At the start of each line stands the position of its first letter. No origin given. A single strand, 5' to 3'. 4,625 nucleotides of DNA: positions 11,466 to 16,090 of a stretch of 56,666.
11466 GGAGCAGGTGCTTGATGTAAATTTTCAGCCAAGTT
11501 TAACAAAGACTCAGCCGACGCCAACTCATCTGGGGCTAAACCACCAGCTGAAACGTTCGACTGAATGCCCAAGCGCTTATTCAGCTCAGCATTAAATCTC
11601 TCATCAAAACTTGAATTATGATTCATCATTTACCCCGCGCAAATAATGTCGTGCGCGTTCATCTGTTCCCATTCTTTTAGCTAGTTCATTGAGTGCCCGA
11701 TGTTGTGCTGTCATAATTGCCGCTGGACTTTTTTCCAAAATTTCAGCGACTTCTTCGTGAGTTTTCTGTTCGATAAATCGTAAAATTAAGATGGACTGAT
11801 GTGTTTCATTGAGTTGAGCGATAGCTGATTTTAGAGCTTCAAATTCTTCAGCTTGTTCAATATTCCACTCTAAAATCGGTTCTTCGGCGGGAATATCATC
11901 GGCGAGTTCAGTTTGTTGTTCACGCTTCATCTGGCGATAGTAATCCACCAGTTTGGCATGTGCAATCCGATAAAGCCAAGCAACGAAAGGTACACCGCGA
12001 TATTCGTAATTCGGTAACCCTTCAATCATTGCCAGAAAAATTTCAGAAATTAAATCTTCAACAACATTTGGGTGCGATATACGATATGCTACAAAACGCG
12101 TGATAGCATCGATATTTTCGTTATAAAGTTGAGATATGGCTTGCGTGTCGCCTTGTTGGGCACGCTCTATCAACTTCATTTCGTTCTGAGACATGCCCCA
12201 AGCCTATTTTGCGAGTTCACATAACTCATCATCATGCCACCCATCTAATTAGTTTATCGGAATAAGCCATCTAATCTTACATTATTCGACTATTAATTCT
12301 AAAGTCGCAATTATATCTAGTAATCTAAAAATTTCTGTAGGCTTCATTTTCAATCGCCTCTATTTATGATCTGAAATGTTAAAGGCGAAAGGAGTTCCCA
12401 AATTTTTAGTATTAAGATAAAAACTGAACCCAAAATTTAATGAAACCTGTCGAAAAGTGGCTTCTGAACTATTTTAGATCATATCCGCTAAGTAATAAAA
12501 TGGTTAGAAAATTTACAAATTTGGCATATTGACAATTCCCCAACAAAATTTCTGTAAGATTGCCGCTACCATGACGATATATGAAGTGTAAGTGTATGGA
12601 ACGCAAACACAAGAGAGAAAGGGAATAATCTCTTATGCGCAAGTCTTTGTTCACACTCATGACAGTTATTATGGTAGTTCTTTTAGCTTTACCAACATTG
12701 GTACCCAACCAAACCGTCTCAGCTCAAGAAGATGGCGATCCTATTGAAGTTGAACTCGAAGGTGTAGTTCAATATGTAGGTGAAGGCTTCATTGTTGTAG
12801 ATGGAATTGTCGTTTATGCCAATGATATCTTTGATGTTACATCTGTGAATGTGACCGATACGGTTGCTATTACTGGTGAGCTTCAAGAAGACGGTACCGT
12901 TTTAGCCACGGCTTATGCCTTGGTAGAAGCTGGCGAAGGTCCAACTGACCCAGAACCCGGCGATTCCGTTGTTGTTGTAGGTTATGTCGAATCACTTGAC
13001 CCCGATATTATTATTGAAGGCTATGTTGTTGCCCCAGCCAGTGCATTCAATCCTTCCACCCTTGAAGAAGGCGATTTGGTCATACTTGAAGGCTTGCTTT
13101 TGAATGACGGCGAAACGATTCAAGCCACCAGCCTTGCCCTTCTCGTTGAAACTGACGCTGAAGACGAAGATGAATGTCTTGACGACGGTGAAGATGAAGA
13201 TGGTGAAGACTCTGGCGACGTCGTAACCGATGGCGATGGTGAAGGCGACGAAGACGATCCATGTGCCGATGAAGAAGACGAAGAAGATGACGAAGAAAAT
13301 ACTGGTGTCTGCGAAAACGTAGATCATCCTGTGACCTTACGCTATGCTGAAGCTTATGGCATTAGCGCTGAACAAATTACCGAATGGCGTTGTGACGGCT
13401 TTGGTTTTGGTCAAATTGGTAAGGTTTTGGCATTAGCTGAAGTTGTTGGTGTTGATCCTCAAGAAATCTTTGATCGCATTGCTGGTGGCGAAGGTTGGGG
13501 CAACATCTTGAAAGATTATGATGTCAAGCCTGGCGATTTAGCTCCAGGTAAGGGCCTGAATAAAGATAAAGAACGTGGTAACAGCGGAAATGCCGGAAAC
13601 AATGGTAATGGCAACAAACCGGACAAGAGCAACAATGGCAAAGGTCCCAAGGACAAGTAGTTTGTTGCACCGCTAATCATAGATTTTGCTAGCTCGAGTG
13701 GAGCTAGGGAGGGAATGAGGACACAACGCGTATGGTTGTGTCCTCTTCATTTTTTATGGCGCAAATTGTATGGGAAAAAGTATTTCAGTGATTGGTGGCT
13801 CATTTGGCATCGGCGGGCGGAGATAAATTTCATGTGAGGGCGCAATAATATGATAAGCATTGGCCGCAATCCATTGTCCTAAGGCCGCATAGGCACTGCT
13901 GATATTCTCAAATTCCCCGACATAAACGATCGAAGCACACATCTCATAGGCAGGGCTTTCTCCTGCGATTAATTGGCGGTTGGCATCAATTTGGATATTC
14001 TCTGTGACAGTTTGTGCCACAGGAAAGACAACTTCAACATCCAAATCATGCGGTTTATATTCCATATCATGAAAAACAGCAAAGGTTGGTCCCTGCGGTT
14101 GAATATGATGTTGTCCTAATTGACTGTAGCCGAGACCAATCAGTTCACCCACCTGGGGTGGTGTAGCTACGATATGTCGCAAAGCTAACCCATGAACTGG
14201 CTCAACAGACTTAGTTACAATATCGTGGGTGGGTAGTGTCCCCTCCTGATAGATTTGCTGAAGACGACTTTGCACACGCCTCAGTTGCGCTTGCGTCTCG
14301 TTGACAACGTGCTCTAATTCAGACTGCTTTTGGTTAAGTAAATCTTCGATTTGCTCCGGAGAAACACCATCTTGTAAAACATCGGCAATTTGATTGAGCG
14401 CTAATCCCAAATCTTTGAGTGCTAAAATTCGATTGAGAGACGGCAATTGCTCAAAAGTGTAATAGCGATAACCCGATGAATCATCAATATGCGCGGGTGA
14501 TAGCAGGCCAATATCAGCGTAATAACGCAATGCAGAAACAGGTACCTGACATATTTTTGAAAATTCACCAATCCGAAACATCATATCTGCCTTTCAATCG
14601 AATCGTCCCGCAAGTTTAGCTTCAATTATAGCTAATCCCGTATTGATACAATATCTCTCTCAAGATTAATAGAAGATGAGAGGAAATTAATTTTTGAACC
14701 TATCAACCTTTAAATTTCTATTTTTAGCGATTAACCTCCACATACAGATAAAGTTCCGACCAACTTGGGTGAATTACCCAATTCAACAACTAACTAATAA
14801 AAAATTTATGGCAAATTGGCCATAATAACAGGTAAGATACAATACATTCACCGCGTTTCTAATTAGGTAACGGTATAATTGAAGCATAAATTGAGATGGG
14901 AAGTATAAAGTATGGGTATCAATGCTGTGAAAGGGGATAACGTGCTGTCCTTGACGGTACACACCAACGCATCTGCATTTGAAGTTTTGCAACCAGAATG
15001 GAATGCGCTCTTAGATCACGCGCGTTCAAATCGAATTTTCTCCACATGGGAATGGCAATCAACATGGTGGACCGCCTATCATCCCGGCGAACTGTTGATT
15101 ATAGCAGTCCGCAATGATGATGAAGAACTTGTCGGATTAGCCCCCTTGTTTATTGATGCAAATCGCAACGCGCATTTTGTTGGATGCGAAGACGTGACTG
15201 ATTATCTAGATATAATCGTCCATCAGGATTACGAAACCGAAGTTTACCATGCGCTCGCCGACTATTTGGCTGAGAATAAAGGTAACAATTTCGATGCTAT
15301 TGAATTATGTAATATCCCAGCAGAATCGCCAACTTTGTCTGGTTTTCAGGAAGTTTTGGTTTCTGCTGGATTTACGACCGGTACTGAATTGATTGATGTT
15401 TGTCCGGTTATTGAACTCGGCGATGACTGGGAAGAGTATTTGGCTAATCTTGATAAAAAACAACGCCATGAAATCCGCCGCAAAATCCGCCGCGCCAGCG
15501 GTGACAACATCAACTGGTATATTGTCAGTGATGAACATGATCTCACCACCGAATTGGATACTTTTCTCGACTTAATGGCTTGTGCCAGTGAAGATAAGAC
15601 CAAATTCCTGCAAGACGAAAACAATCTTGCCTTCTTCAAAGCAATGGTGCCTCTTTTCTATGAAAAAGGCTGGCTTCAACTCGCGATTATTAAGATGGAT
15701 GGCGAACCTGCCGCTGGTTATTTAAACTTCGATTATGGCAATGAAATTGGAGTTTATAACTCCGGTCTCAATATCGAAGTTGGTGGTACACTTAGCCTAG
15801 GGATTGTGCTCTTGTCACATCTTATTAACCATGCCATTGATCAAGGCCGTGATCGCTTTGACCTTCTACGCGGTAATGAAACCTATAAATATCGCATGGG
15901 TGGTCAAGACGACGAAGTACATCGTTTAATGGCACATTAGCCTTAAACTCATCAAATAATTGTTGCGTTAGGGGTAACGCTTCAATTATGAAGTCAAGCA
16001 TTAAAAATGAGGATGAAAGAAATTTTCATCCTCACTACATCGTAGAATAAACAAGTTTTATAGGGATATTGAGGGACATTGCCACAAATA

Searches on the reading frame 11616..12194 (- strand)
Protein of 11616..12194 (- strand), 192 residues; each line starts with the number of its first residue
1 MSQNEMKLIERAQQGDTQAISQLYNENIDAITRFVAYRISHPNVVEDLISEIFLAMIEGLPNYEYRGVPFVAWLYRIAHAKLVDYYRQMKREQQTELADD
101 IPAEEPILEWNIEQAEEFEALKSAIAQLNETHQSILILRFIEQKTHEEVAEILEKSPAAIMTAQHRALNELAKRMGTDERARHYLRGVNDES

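Call 53: search_protein_families(library=pfam, proteins=[window:11616-12194:-], max_evalue=0.0001)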
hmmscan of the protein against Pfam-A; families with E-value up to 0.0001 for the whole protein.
window:11616-12194:- (192 aa): 4 families
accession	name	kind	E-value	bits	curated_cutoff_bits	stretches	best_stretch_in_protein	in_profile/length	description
PF04542.20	Sigma70_r2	-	3.1e-12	46.6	24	1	23-91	1-70/71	Sigma-70 region 2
PF08281.18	Sigma70_r4_2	-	1.7e-10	40.9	25.7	1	119-171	2-54/54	Sigma-70, region 4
PF04545.22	Sigma70_r4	-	5.5e-10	39.1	24.1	1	124-171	1-48/50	Sigma-70, region 4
PF07638.17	Sigma70_ECF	-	7.3e-06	26.4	21.1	1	7-161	6-169/185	ECF sigma factor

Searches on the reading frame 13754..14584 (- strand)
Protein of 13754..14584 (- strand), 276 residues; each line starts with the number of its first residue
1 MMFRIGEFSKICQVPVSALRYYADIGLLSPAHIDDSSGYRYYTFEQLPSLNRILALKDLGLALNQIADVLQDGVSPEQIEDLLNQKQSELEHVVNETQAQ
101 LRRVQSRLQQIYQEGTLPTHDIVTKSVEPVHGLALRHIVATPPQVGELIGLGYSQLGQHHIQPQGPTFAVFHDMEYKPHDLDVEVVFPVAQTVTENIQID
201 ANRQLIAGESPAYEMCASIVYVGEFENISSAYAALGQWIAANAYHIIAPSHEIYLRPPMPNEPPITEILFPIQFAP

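Call 53: search_protein_families(library=pfam, proteins=[window:13754-14584:-], max_evalue=0.0001)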
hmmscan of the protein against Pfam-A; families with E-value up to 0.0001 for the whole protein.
window:13754-14584:- (276 aa): 3 families
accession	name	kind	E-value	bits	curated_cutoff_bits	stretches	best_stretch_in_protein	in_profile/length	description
PF13411.12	MerR_1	-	2.7e-16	59.9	21.6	1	3-71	1-67/69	MerR HTH family regulatory protein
PF06445.20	GyrI-like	-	7.5e-14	52.7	26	1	125-272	6-154/155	GyrI-like small molecule binding domain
PF00376.29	MerR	-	1.3e-12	47.7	28.2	1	4-42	1-38/38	MerR family regulatory protein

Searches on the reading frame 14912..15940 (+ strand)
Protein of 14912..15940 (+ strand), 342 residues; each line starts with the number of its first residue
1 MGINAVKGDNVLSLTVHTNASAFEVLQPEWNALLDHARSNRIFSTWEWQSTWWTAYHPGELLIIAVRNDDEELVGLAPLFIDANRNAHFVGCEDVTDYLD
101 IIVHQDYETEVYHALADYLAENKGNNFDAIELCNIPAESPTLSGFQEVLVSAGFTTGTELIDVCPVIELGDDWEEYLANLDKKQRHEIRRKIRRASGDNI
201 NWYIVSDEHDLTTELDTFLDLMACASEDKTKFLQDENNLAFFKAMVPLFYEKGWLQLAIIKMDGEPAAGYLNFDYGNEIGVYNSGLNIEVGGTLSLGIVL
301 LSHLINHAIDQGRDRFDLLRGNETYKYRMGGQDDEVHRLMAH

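Call 53: search_protein_families(library=pfam, proteins=[window:14912-15940:+], max_evalue=0.0001)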
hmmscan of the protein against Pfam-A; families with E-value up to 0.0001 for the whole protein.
window:14912-15940:+ (342 aa): 1 family
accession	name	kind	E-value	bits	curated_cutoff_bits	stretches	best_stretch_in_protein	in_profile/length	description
PF13480.13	Acetyltransf_6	-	1.8e-24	87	22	1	182-326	1-142/143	Acetyltransferase (GNAT) domain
